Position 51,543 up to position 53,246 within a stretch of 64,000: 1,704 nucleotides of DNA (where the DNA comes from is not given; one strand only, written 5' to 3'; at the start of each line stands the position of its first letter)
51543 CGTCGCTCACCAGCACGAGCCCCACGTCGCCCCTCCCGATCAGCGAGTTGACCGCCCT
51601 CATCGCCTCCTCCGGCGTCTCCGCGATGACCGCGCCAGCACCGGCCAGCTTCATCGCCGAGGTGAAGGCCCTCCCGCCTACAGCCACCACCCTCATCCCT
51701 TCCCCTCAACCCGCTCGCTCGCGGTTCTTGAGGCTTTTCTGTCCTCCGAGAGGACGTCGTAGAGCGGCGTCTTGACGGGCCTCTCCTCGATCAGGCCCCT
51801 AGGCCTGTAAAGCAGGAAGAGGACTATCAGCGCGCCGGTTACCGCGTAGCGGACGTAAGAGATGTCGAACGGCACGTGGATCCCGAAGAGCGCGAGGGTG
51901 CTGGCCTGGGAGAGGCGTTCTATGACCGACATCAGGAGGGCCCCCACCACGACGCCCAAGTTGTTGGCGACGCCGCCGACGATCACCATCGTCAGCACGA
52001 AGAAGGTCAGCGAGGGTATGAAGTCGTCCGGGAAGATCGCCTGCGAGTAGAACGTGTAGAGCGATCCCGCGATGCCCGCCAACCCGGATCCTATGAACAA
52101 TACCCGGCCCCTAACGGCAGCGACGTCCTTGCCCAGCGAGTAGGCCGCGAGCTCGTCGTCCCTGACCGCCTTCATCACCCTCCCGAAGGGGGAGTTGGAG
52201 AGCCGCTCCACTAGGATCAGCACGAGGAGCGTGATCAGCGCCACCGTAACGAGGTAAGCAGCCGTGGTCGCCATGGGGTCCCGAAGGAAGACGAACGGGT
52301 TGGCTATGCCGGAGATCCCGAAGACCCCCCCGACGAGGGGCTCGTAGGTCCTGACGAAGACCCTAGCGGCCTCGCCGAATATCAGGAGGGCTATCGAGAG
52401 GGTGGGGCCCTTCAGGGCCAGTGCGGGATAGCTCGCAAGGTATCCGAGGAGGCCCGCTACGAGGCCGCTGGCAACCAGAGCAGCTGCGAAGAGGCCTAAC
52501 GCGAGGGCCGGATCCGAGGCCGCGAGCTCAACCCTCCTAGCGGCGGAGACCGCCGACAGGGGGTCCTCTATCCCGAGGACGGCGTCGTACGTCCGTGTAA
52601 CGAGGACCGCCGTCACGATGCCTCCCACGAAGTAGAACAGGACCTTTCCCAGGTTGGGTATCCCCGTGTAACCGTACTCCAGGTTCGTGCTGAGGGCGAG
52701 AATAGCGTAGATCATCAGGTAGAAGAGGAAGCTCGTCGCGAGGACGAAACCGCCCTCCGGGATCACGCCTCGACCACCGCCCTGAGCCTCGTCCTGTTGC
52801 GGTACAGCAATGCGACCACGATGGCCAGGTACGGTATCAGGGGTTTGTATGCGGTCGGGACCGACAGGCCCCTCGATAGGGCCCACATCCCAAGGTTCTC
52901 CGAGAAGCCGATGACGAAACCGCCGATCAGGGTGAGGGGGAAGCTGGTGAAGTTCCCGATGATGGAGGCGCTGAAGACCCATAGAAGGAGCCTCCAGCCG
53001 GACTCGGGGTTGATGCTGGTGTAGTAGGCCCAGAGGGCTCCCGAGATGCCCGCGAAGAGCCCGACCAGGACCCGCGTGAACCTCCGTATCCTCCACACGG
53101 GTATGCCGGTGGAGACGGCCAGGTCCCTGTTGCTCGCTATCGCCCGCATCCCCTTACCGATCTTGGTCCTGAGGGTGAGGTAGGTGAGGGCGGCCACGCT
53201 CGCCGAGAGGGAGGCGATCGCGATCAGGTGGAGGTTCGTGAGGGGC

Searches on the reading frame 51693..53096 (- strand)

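Call 28: search_protein_families(library=pfam, proteins=[window:51693-53096:-], max_evalue=0.00001)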
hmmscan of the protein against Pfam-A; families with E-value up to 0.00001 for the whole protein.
window:51693-53096:- (467 aa): 1 family
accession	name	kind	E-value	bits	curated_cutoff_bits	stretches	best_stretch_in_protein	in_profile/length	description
PF02653.21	BPD_transp_2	-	2.4e-42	145.4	26.8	1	121-428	3-269/269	Branched-chain amino acid transport system / permease component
